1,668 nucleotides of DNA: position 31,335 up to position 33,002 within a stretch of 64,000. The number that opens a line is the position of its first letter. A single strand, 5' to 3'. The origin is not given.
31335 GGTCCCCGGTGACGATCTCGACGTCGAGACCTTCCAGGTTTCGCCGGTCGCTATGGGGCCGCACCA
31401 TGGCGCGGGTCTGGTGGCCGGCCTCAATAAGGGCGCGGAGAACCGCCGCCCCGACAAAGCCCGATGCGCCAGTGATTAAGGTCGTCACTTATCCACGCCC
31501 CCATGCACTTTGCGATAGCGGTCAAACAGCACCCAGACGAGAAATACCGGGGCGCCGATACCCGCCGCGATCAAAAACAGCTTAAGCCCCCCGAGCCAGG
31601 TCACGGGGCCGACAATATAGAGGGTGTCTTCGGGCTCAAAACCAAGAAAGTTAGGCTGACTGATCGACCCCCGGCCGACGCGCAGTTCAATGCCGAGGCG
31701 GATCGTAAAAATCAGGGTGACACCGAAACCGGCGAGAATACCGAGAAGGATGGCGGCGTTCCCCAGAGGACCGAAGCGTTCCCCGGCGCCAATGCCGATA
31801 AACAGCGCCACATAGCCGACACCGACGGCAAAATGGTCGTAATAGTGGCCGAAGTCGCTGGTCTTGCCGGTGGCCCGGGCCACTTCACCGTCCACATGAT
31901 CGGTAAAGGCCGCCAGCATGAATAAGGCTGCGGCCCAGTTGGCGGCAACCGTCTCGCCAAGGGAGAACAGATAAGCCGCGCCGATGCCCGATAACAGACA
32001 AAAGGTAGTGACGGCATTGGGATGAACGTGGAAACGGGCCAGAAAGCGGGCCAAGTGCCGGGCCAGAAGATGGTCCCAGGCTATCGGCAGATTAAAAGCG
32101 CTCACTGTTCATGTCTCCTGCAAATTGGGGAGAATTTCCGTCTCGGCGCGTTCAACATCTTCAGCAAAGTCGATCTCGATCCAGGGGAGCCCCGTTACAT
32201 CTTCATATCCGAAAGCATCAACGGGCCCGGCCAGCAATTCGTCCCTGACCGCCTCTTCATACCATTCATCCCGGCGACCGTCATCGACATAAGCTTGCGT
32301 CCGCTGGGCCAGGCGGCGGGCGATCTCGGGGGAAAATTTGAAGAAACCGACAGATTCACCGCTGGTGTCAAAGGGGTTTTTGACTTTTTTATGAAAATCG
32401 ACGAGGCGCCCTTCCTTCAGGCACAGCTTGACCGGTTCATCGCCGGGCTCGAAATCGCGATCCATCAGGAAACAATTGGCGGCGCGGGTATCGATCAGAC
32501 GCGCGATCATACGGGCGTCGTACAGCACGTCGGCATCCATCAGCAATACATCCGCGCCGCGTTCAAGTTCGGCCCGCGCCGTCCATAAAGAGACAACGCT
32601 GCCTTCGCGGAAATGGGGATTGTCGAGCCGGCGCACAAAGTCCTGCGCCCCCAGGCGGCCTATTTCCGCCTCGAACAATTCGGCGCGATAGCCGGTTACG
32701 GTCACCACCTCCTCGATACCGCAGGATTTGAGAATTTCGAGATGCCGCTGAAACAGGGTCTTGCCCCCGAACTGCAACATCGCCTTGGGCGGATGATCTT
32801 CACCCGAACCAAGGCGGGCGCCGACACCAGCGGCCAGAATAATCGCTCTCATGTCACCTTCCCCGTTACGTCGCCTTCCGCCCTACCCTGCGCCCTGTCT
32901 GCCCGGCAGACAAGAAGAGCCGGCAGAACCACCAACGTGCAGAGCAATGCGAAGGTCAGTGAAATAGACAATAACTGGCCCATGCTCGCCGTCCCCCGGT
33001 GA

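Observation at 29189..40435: Aminoethylphosphonate synthesis module plus three CDP-alcohol phosphotransferases embedded in the hopanoid cluster: candidate phosphonate-headgroup lipid or hopanoid pathway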

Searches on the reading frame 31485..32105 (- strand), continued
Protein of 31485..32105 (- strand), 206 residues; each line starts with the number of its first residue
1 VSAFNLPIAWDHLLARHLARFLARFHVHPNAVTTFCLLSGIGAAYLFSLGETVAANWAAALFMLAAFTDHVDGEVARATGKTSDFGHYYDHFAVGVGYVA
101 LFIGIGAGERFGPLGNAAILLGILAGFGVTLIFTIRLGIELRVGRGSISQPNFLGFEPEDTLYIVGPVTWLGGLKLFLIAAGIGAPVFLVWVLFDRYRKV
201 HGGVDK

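Call 59: search_protein_families(library=pfam, proteins=[L020:2365-4062:-, L020:4306-5808:-, L020:5805-7283:-, L020:7562-8230:+, L020:9305-9784:-, L020:16313-17257:-, L020:17280-18518:-, L020:18963-19697:-, L020:19715-20488:-], max_evalue=0.0001)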
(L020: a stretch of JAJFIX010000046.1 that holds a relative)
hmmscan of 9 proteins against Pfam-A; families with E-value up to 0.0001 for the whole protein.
L020:2365-4062:- (565 aa): 1 family
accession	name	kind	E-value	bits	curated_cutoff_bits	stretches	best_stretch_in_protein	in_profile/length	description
PF00361.26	Proton_antipo_M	-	2.2e-45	155.5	21.5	1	117-382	1-286/294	NADH:quinone oxidoreductase/Mrp antiporter, TM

L020:4306-5808:- (500 aa): 2 families
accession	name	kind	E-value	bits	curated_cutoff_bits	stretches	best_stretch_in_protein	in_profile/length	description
PF00361.26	Proton_antipo_M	-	1.4e-50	172.7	21.5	1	136-428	1-292/294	NADH:quinone oxidoreductase/Mrp antiporter, TM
PF00662.26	Proton_antipo_N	-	2.6e-05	24.4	24.5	0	78-120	11-51/51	NADH-Ubiquinone oxidoreductase (complex I), chain 5 N-terminus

L020:5805-7283:- (492 aa): 2 families
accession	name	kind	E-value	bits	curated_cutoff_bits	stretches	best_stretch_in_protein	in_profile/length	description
PF00361.26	Proton_antipo_M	-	5.2e-66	223.3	21.5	1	132-423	3-292/294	NADH:quinone oxidoreductase/Mrp antiporter, TM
PF10125.14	NADHdeh_related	-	2.8e-08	33.9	27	1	123-229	80-181/218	NADH dehydrogenase I, subunit N related protein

L020:7562-8230:+ (222 aa): 0 families

L020:9305-9784:- (159 aa): 1 family
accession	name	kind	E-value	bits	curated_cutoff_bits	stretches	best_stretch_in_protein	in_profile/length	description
PF01899.21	MNHE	-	6.4e-30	104.3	27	1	10-139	3-126/145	Na+/H+ ion antiporter subunit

L020:16313-17257:- (314 aa): 1 family
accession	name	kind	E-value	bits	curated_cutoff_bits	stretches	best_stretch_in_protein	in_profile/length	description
PF02423.21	OCD_Mu_crystall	-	3.5e-41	141.6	24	1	24-311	19-310/314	Ornithine cyclodeaminase/mu-crystallin family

L020:17280-18518:- (412 aa): 1 family
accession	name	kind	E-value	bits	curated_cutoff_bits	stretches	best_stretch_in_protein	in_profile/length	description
PF04551.19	GcpE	-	4.5e-110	368.3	32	1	17-401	4-342/343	GcpE protein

L020:18963-19697:- (244 aa): 0 families

L020:19715-20488:- (257 aa): 3 families
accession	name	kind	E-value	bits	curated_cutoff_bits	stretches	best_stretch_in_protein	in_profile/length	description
PF12697.13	Abhydrolase_6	-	4.7e-14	54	26.3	1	26-239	1-217/217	Alpha/beta hydrolase family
PF00561.26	Abhydrolase_1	-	1.7e-10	41.4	25.8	1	87-148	69-135/245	alpha/beta hydrolase fold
PF12146.15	Hydrolase_4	-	3e-06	27.2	27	0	74-127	63-117/239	Serine aminopeptidase, S33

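Call 61: search_dna_similar(query=window:31485-32105:-, collection=plasmids, mode=protein, max_rows=30, max_evalue=1e-10)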
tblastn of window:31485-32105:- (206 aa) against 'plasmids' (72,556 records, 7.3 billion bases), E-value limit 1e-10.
Records with a match: 14; places in all: 14; records where one place covers at least 80% of the query: 6.
Best place of each record, by identity: <60% 14.
By first word of the organism name: Mycetohabitans 9; Burkholderia 4; Cupriavidus 1.
By predicted mobility (MOB-suite, as given by PLSDB): non-mobilizable 14.
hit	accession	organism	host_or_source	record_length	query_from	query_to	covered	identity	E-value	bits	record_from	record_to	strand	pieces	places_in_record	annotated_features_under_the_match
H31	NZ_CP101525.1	Burkholderia arboris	mixed culture,soil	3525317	6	203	96%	43.0%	4e-21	97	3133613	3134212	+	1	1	none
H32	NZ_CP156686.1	Burkholderia stagnalis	Bacterial cells,soils collected in ...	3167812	6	203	96%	42.5%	6e-22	100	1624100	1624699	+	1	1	none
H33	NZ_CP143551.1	Burkholderia multivorans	Homo sapiens,bronchoalveolar lavage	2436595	6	203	96%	42.5%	4e-21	97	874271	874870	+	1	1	none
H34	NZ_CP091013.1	Burkholderia cenocepacia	-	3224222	10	203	94%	42.9%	2e-20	96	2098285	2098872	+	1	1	none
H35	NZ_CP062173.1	Mycetohabitans rhizoxinica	Rhizopus microsporus,bacterial ...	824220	7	205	97%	41.1%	5e-16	83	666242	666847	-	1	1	CDP-alcohol phosphatidyltransferase family protein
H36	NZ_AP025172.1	Cupriavidus sp. P-10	-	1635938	10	201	93%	40.7%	3e-22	100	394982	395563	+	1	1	none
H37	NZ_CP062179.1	Mycetohabitans endofungorum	Rhizopus microsporus,bacterial ...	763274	69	204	66%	44.6%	7e-17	85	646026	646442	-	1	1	CDP-alcohol phosphatidyltransferase family protein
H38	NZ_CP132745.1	Mycetohabitans endofungorum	-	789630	69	204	66%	44.6%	9e-17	85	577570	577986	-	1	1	CDP-alcohol phosphatidyltransferase family protein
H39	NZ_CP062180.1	Mycetohabitans endofungorum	Rhizopus microsporus,bacterial ...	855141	69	204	66%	44.6%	9e-17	85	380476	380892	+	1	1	CDP-alcohol phosphatidyltransferase family protein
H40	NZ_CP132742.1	Mycetohabitans endofungorum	Rhizopus microsporus,culture isolated ...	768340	69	204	66%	44.6%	1e-16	85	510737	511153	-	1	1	CDP-alcohol phosphatidyltransferase family protein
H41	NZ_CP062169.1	Mycetohabitans endofungorum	Rhizopus microsporus,bacterial ...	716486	69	202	65%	45.3%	8e-17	85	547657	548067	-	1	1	CDP-alcohol phosphatidyltransferase family protein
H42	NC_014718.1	Mycetohabitans rhizoxinica HKI 454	-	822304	69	205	67%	42.1%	6e-16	82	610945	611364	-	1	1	CDP-alcohol phosphatidyltransferase family protein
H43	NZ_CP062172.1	Mycetohabitans rhizoxinica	Rhizopus microsporus,bacterial ...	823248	69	205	67%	42.1%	6e-16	82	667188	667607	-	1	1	CDP-alcohol phosphatidyltransferase family protein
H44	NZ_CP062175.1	Mycetohabitans rhizoxinica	Rhizopus microsporus,bacterial culture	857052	69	205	67%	42.1%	6e-16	82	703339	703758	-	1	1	CDP-alcohol phosphatidyltransferase family protein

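Call 84: predict_structure(alignment_id=A2)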
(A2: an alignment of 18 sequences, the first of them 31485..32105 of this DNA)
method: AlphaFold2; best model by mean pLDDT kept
length: 206 residues; sequences in the alignment: 18
mean_pLDDT: 89.5   pTM: 0.85
mean pLDDT of the five models: 89.5, 88.9, 88.8, 86.6, 84.8
residues with pLDDT >= 90: 150; 70-90: 36; 50-70: 12; < 50: 8
segments of 3 or more residues with pLDDT < 50: 1-6
pLDDT, mean of each block of 10 residues (from residue 1): 55 92 97 98 98 98 95 96 93 95 98 96 97 88 76 67 91 97 95 87 58
secondary structure, 60 per line:
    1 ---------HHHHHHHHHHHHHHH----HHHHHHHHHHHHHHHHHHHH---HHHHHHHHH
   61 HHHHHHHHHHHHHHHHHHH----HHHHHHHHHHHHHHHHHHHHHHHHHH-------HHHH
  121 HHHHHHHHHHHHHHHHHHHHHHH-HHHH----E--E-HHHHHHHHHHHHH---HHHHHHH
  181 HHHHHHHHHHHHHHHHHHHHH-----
elements in order: H10-24 H29-48 H52-79 H84-109 H117-143 H145-148 H158-170 H174-201

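Call 87: fold_search(model_id=the predicted structure, library=pdb)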
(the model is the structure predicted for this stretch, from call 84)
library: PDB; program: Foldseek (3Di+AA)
matches with E <= 10: 253; with E <= 0.001: 13
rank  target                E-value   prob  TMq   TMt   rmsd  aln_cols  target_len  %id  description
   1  4q7c_A                1.5e-05  1.00  0.78  0.50   3.1       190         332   19  Structure of AF2299, a CDP-alcohol phosphotransferase (released 2014-05-28)
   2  4o6n_A                3.2e-05  1.00  0.74  0.47   3.7       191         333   18  Structure of AF2299, a CDP-alcohol phosphotransferase (CDP-bound) (released 2014-05-14)
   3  4o6m_B                5.2e-05  1.00  0.77  0.49   3.2       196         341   18  Structure of AF2299, a CDP-alcohol phosphotransferase (CMP-bound) (released 2014-05-14)
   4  4o6m_A                7.5e-05  1.00  0.75  0.48   3.8       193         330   18  Structure of AF2299, a CDP-alcohol phosphotransferase (CMP-bound) (released 2014-05-14)
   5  5d92_C                2.0e-04  1.00  0.69  0.45   3.4       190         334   20  Structure of a phosphatidylinositolphosphate (PIP) synthase from Renibacterium Salmoninarum (released 2015-11-04)
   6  5d92_A                2.7e-04  1.00  0.70  0.44   3.5       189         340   21  Structure of a phosphatidylinositolphosphate (PIP) synthase from Renibacterium Salmoninarum (released 2015-11-04)
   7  6h5a_A                2.9e-04  1.00  0.64  0.64   4.3       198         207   22  Crystal structure of Mycobacterium tuberculosis phosphatidylinositol phosphate synthase (PgsA1) in complex with mangan (released 2019-05-15)
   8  5d92_B                3.1e-04  1.00  0.69  0.44   3.5       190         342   20  Structure of a phosphatidylinositolphosphate (PIP) synthase from Renibacterium Salmoninarum (released 2015-11-04)
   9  6h59_A                3.5e-04  1.00  0.68  0.70   3.7       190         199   21  Crystal structure of Mycobacterium tuberculosis phosphatidylinositol phosphate synthase (PgsA1) with CDP-DAG bound (released 2019-05-15)
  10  6wmv_A                3.7e-04  1.00  0.69  0.45   3.5       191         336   21  Structure of a phosphatidylinositol-phosphate synthase (PIPS) from Mycobacterium kansasii with evidence of substrate b (released 2020-05-27)
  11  6h59_B                3.7e-04  1.00  0.62  0.65   4.4       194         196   22  Crystal structure of Mycobacterium tuberculosis phosphatidylinositol phosphate synthase (PgsA1) with CDP-DAG bound (released 2019-05-15)
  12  5d91                  4.0e-04  1.00  0.71  0.46   3.8       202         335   19  Structure of a phosphatidylinositolphosphate (PIP) synthase from Renibacterium Salmoninarum (released 2015-11-11)
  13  6h5a_B                6.6e-04  1.00  0.63  0.62   4.3       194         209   22  Crystal structure of Mycobacterium tuberculosis phosphatidylinositol phosphate synthase (PgsA1) in complex with mangan (released 2019-05-15)
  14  6wmv_C                1.1e-03  1.00  0.68  0.44   3.6       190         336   21  Structure of a phosphatidylinositol-phosphate synthase (PIPS) from Mycobacterium kansasii with evidence of substrate b (released 2020-05-27)
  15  6h53_B                1.1e-03  1.00  0.59  0.63   4.7       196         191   22  Crystal structure of Mycobacterium tuberculosis phosphatidylinositol phosphate synthase (PgsA1) in apo form (released 2019-05-15)
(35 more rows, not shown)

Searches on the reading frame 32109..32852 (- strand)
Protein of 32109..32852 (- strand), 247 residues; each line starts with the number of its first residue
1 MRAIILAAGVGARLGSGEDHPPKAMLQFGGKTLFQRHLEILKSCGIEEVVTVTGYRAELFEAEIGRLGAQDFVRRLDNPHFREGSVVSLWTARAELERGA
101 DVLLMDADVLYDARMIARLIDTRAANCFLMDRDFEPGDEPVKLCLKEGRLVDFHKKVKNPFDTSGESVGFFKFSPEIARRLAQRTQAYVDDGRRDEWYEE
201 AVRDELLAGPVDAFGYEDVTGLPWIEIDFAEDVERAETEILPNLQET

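Call 3: search_protein_families(library=pfam, proteins=[window:32109-32852:-], max_evalue=0.01)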
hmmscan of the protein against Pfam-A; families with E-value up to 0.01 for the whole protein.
window:32109-32852:- (247 aa): 3 families
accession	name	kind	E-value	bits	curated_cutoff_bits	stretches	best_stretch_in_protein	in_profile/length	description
PF12804.13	NTP_transf_3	-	4.4e-17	63.2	27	1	3-125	1-116/160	MobA-like NTP transferase domain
PF00483.29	NTP_transferase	-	1.1e-06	28.9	21.2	1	3-124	2-129/245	Nucleotidyl transferase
PF01128.25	IspD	-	0.00069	19.9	27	1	2-53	2-51/221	2-C-methyl-D-erythritol 4-phosphate cytidylyltransferase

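Call 4: search_protein_families(library=ncbifam, proteins=[window:32109-32852:-], max_evalue=0.001)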
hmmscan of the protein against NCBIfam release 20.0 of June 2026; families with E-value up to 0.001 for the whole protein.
window:32109-32852:- (247 aa): 21 families
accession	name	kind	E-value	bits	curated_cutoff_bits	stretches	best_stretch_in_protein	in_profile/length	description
NF041135.1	IPPtranDIPPsyn_Thcocales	equivalog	6.1e-19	68.3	580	1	1-241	1-218/419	bifunctional L-myo-inositol-1-phosphate cytidylyltransferase/CDP-L-myo-inositol myo-inositolphosphotransferase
TIGR03992.1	Arch_glmU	subfamily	3.5e-16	59.1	292.1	1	1-183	1-178/393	bifunctional sugar-1-phosphate nucleotidylyltransferase/acetyltransferase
NF041313.1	UDPGP_AglF_Halo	equivalog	2.5e-14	53.3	400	1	1-181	1-182/234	UTP--glucose-1-phosphate uridylyltransferase AglF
NF038362.1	Sden_1164_fam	equivalog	5.9e-14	52.2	300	1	3-198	4-209/266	Sden_1164 family protein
NF045665.1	NTPtran_DVU1551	equivalog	5e-12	45.5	315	1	2-107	2-99/359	DVU_1551 family NTP transferase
NF045761.1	NAMPUrTaseMurU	equivalog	3.7e-11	43.3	250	1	1-66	1-66/226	N-acetylmuramate alpha-1-phosphate uridylyltransferase MurU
TIGR03310.1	matur_MocA_YgfJ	equivalog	4.1e-11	43.2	186.45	1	3-122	2-114/188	molybdenum cofactor cytidylyltransferase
NF045782.1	NicBOxredNboR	equivalog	3.8e-10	39.8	260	1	3-120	11-121/206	nicotine blue oxidoreductase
NF041173.1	Sug_nt_acttase_Thmprot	equivalog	9.8e-10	37.9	600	1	1-179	1-174/405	bifunctional sugar-1-phosphate nucleotidylyltransferase/acetyltransferase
NF052502.1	man1P_GTase_Rv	exception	1.4e-08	34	440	1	2-114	2-113/352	mannose-1-phosphate guanylyltransferase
TIGR02623.1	G1P_cyt_trans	equivalog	9.8e-08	31.8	300.25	1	1-59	1-59/255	glucose-1-phosphate cytidylyltransferase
NF010933.0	PRK14353.1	equivalog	1.3e-06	27.3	505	1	3-136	8-137/453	bifunctional UDP-N-acetylglucosamine diphosphorylase/glucosamine-1-phosphate N-acetyltransferase GlmU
TIGR01173.1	glmU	equivalog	2.6e-06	26.5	366.85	1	1-123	1-117/452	bifunctional UDP-N-acetylglucosamine diphosphorylase/glucosamine-1-phosphate N-acetyltransferase GlmU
TIGR00453.1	ispD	equivalog_domain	5.1e-06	26.1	181.3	1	3-89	2-84/219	2-C-methyl-D-erythritol 4-phosphate cytidylyltransferase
NF049965.1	GlMnHpPGnyltfHddC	equivalog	1e-05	25.3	300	1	1-60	1-60/221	D-glycero-D-manno-heptose 1-phosphate guanosyltransferase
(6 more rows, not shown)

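Call 31: search_solved_structures(query=window:32109-32852:-, max_evalue=0.001)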
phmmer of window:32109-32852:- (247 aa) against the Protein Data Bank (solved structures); distinct sequences matched with E-value up to 0.001: 16.
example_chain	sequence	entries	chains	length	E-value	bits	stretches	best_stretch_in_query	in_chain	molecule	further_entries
6pd1_A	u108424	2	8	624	1.8e-11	47.3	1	2-246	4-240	Nucleotidyl transferase/aminotransferase, class V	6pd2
1jyk_A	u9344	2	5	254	1.1e-09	41.5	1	2-116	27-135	CTP:phosphocholine Cytidylyltransferase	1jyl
2xme_A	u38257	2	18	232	9.9e-07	31.8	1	1-236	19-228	CTP-INOSITOL-1-PHOSPHATE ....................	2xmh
7d72_K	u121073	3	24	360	1.3e-06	31.4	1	1-182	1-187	Mannose-1-phosphate guanyltransferase beta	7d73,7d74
4mnd_A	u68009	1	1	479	5.1e-06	29.5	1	1-237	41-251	CTP L-myo-inositol-1-phosphate cytidylyltransferase/CDP-L-myo-inositol myo-inositolphospho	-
9dqf_A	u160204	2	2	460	3.2e-05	26.8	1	2-73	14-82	Bifunctional protein GlmU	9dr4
4y7t_A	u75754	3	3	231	8.1e-05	25.5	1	1-65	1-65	Nucleotidyl transferase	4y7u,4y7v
8hhd_A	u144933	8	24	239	8.3e-05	25.5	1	1-69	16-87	Nucleotidyl transferase | N-acetylmuramate alpha-1-phosphate uridylyltransferase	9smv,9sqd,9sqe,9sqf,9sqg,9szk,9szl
5z09_A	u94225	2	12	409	0.0002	24.2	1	1-67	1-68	Dual sugar-1-phosphate nucleotidylyltransferase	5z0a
7whr_B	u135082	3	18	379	0.0002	24.2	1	1-64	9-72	Nucleotidyl transferase family protein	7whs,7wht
2ggo_A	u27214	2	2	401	0.00024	24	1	1-67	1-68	401aa long hypothetical glucose-1-phosphate thymidylyltransferase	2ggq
6jq8_A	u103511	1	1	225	0.00036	23.4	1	3-59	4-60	Putative 6-deoxy-D-mannoheptose pathway protein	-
5xhw_A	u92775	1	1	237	0.00043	23.2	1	3-59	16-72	Putative 6-deoxy-D-mannoheptose pathway protein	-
8yre_D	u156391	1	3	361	0.00082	22.2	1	1-60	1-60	Mannose-1-phosphate guanylyltransferase 1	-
1tzf_A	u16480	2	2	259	0.00084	22.2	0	2-60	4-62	Glucose-1-phosphate cytidylyltransferase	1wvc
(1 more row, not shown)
